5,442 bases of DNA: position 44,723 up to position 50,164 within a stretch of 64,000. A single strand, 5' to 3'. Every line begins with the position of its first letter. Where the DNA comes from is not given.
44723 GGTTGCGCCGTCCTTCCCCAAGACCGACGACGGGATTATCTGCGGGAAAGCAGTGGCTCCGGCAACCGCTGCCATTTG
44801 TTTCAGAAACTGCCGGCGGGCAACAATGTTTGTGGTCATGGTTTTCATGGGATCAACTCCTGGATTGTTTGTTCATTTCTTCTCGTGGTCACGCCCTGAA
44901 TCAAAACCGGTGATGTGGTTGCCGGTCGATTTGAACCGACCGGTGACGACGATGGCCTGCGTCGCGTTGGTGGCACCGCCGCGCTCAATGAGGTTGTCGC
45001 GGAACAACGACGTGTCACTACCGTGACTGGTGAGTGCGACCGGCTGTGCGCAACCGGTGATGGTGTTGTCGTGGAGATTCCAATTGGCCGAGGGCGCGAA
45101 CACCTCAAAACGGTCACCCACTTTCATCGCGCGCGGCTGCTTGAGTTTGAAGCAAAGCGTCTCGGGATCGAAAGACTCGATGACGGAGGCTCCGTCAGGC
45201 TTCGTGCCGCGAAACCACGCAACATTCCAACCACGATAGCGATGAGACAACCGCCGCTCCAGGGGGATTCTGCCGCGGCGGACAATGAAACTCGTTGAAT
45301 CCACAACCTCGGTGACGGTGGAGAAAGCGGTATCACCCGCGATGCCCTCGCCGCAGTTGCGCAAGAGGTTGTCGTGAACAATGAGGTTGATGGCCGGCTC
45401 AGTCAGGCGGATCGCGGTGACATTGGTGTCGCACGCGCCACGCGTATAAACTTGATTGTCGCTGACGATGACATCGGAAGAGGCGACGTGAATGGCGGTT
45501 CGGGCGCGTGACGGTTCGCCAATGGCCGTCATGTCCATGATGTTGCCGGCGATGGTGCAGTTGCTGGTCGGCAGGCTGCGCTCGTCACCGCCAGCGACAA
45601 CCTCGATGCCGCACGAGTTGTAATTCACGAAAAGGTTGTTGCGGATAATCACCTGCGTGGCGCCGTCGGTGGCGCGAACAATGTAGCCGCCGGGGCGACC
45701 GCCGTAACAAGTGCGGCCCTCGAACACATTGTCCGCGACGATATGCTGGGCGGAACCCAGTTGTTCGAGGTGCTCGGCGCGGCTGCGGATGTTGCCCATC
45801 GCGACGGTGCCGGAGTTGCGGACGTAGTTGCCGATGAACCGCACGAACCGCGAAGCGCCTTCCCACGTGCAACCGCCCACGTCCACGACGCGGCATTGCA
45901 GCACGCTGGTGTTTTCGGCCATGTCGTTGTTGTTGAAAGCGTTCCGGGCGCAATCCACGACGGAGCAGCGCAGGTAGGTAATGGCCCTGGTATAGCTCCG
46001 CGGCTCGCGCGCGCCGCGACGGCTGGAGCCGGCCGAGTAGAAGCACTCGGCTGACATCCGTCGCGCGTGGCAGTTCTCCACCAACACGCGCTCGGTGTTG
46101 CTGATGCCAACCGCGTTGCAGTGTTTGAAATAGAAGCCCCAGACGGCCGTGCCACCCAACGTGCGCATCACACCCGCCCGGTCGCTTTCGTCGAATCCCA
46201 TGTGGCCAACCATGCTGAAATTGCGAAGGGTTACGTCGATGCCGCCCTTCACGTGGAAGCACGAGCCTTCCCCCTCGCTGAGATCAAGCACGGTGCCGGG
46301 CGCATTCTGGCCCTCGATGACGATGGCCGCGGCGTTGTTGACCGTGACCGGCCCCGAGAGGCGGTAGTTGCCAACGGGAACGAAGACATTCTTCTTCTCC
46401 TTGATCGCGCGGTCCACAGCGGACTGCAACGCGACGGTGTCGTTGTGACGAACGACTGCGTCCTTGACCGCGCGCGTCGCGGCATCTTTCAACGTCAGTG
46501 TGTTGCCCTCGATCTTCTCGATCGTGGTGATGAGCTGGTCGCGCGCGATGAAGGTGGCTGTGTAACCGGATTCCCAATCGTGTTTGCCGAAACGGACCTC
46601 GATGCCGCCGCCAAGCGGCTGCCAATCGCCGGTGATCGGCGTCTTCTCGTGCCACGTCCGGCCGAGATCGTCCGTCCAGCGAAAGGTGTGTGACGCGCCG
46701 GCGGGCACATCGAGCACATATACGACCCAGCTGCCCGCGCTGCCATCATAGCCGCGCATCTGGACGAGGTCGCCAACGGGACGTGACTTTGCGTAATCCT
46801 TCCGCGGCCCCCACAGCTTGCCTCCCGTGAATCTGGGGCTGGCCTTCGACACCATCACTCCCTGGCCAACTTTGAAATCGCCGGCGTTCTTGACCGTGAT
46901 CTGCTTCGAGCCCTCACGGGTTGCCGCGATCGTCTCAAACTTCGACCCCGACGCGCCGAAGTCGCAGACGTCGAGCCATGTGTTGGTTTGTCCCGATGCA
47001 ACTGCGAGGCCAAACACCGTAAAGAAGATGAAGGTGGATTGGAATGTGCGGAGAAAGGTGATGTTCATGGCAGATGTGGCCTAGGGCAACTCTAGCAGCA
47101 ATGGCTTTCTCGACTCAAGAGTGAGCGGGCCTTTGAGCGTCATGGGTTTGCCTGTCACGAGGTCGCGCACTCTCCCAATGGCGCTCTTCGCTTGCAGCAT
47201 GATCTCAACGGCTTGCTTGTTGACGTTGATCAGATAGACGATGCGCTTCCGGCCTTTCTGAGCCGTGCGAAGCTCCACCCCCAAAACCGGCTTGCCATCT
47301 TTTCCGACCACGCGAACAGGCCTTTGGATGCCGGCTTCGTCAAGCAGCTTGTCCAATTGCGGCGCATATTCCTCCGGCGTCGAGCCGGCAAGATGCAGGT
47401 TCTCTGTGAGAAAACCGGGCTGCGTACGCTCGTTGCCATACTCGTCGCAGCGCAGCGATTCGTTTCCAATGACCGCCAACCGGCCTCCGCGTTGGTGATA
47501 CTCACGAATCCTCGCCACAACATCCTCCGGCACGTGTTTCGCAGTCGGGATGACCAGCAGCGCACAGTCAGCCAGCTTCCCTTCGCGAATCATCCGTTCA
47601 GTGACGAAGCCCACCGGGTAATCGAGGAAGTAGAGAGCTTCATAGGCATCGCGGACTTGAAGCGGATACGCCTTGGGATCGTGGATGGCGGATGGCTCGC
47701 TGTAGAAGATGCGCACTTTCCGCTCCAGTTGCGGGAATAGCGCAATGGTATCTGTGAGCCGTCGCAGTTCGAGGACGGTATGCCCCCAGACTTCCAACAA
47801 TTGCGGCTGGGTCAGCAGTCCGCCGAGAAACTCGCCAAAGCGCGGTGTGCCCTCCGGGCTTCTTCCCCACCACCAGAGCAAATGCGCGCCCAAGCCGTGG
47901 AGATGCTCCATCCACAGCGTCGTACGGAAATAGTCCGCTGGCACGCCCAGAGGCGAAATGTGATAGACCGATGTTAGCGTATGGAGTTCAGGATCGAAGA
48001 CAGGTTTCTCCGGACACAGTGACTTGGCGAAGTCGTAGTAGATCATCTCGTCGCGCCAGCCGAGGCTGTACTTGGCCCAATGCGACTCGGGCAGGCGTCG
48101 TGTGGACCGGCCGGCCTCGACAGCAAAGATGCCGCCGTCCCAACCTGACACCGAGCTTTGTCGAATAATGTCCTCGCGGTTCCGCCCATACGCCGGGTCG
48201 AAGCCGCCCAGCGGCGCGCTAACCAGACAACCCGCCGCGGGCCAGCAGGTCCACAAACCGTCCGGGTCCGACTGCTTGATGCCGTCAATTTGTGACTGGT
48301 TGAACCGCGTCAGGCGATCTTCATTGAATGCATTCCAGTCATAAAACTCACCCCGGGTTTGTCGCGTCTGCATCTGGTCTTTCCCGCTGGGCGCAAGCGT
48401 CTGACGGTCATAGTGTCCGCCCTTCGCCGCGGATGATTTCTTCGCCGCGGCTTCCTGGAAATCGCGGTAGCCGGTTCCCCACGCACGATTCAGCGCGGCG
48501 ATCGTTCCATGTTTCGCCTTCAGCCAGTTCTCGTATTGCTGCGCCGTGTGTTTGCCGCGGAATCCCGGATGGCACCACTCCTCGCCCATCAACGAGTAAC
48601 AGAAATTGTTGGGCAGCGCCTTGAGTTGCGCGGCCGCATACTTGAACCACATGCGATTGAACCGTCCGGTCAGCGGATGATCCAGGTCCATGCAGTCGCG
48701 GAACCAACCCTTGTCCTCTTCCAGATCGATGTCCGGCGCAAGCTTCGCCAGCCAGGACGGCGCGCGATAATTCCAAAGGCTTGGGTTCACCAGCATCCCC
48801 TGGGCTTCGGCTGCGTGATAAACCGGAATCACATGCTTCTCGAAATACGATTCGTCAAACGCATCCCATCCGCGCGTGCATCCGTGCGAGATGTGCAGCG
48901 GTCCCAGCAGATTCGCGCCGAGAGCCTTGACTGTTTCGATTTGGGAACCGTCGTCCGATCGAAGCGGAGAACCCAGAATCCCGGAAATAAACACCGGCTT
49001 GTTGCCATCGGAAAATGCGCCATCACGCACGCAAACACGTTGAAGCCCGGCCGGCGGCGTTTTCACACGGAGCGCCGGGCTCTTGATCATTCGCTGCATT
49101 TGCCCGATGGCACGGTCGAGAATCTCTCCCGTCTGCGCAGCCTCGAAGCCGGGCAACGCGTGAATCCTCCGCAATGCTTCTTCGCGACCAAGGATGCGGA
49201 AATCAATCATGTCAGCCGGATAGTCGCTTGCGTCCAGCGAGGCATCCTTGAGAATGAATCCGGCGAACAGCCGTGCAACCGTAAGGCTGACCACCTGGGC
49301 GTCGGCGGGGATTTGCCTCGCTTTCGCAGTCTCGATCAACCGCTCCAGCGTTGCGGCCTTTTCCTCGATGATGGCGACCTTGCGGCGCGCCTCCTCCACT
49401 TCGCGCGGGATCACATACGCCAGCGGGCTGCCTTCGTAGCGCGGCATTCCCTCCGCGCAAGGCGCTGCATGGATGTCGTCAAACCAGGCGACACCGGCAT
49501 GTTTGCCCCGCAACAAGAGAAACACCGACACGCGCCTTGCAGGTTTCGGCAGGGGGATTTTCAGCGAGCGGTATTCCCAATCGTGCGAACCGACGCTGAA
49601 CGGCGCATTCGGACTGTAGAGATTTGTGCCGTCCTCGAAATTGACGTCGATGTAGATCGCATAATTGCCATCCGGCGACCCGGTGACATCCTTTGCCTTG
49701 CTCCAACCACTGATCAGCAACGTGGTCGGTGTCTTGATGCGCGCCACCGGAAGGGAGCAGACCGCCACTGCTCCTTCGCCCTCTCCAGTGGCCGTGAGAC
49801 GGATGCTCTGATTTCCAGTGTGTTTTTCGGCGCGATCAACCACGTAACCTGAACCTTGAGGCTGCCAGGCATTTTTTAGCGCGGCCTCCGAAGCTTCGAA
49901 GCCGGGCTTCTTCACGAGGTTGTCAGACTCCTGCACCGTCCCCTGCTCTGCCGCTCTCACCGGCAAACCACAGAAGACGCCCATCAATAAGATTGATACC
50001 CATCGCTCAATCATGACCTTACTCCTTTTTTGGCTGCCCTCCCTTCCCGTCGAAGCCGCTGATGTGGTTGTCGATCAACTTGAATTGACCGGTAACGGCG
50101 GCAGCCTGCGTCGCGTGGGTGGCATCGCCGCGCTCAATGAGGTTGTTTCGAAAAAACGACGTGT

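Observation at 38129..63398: Dense locus of eight Tat-exported cofactor-type enzymes: candidate periplasmic redox/PLP-assisted glycan deconstruction system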

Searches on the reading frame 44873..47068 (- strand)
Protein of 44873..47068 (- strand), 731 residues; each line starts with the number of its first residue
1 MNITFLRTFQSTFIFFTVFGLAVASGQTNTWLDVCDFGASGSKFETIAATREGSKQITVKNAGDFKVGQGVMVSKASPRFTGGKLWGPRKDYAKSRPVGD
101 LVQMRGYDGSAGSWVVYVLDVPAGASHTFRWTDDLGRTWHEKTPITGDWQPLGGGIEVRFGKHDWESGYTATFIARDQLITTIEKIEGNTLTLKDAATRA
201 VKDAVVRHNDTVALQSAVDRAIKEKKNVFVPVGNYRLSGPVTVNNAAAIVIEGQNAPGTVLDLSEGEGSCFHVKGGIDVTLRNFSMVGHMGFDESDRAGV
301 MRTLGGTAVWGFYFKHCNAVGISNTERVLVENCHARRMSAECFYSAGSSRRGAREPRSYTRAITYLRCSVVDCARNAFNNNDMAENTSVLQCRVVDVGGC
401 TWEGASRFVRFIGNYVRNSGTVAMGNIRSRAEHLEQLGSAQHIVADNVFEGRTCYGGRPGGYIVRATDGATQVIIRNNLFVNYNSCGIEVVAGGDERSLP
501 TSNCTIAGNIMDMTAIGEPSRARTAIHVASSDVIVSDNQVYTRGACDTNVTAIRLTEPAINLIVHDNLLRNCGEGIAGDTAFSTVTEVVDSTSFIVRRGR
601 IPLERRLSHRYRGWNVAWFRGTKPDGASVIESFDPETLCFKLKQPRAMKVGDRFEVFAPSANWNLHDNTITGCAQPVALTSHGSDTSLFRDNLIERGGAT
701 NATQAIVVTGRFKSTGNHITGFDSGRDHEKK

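Call 6: search_protein_families(library=pfam, proteins=[window:44873-47068:-], max_evalue=0.01)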
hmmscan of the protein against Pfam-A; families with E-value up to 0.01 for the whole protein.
window:44873-47068:- (731 aa): 2 families
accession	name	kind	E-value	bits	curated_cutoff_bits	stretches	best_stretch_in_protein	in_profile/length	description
PF13229.12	Beta_helix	-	2.7e-07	30.8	25.9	0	319-507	2-154/158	Right handed beta helix region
PF12708.12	Pect-lyase_RHGA_epim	-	5e-05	23.6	27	1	208-253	15-62/213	Rhamnogalacturonase A/epimerase, pectate lyase-like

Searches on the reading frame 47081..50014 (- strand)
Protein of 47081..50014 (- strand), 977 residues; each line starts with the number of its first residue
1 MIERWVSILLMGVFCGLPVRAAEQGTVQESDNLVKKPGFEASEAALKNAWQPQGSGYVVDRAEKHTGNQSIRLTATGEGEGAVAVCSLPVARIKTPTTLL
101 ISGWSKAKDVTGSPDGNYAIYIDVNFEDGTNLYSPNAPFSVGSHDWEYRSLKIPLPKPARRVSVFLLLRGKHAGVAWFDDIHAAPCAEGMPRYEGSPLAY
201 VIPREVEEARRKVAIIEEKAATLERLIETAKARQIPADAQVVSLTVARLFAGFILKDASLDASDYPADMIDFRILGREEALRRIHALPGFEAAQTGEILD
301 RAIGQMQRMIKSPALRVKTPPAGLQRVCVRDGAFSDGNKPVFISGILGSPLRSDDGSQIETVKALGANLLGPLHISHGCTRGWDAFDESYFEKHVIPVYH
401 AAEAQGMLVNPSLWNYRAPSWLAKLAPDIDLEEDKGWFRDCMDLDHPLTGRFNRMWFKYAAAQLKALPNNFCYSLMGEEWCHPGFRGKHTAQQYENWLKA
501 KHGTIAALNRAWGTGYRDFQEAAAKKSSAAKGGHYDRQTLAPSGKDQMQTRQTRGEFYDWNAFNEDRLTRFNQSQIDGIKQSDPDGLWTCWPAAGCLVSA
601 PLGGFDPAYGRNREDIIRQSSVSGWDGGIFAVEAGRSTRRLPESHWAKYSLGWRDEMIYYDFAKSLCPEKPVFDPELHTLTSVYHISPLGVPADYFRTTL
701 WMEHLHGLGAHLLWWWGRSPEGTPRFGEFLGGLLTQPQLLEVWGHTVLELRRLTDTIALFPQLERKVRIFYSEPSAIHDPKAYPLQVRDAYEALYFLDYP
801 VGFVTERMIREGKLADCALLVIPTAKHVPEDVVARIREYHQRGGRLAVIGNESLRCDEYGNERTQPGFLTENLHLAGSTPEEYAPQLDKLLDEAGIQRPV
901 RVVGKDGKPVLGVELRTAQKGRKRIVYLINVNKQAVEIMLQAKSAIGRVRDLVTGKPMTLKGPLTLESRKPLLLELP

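Call 6: search_protein_families(library=pfam, proteins=[window:47081-50014:-], max_evalue=0.01)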
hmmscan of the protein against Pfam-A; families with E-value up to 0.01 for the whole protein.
window:47081-50014:- (977 aa): 4 families
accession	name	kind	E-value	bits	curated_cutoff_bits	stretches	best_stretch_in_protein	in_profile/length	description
PF02449.21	Glyco_hydro_42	-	3.5e-06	27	21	1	419-586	73-231/376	Beta-galactosidase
PF08532.16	Glyco_hydro_42M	-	0.00066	19.7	25.8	1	781-863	26-103/207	Beta-galactosidase trimerisation domain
PF10438.15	Cyc-maltodext_C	-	0.0057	17.1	22.2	0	920-975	17-76/76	Cyclo-malto-dextrinase C-terminal domain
PF09822.16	ABC_transp_aux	-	0.0058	16.4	34.7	1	815-900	44-116/288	ABC-type uncharacterized transport system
